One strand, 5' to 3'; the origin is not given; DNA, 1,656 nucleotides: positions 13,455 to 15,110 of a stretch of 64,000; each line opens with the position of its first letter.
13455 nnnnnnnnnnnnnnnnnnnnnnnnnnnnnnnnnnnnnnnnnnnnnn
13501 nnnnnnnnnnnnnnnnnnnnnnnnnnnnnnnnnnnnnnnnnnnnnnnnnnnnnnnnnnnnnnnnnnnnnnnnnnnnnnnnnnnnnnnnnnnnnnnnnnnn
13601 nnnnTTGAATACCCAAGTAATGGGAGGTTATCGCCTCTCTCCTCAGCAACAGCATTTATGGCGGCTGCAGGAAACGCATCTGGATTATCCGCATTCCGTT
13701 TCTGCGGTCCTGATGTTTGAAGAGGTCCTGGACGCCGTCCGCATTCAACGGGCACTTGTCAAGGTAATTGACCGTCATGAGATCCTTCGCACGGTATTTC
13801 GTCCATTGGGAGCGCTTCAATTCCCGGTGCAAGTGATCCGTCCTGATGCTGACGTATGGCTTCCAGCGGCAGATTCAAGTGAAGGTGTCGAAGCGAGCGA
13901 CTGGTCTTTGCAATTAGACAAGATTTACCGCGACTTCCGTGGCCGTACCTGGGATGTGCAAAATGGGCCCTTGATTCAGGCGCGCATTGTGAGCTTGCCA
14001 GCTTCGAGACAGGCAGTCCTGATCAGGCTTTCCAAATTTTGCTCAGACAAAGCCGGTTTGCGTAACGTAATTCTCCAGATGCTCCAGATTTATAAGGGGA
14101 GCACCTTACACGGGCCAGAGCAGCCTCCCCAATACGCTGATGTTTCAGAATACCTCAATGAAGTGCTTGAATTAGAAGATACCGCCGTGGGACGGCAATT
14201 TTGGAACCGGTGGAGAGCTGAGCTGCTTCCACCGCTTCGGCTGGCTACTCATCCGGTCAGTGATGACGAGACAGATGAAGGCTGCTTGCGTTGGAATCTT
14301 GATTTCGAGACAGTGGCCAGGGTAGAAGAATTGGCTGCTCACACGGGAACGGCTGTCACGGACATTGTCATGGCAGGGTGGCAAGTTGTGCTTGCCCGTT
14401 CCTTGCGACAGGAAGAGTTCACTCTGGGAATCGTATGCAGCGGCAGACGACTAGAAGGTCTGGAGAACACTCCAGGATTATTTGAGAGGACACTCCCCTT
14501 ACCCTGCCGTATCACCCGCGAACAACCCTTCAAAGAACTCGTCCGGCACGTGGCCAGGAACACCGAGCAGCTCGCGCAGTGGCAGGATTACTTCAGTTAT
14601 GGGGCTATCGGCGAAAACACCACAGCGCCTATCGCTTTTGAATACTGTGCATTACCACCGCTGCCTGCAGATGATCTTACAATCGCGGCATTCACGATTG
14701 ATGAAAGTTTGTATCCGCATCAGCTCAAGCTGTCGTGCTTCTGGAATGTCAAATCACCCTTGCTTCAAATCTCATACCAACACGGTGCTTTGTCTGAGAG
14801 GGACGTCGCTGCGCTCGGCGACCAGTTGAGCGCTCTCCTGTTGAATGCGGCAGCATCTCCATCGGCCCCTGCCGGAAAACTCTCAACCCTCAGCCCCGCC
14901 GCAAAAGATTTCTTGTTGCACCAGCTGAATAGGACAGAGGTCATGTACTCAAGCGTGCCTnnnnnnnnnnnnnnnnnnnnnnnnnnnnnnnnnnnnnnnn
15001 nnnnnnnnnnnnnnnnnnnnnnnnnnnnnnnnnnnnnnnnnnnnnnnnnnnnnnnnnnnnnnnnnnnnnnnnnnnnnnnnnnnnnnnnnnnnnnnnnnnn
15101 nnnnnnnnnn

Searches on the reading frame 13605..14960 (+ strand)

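Call 37: search_protein_families(library=pfam, proteins=[window:13605-14960:+], max_evalue=10)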
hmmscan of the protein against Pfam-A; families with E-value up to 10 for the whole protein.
window:13605-14960:+ (452 aa): 1 family
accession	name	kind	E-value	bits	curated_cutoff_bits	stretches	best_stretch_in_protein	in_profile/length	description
PF00668.25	Condensation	-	3.7e-46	158.2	30.6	1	8-438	4-456/456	Condensation domain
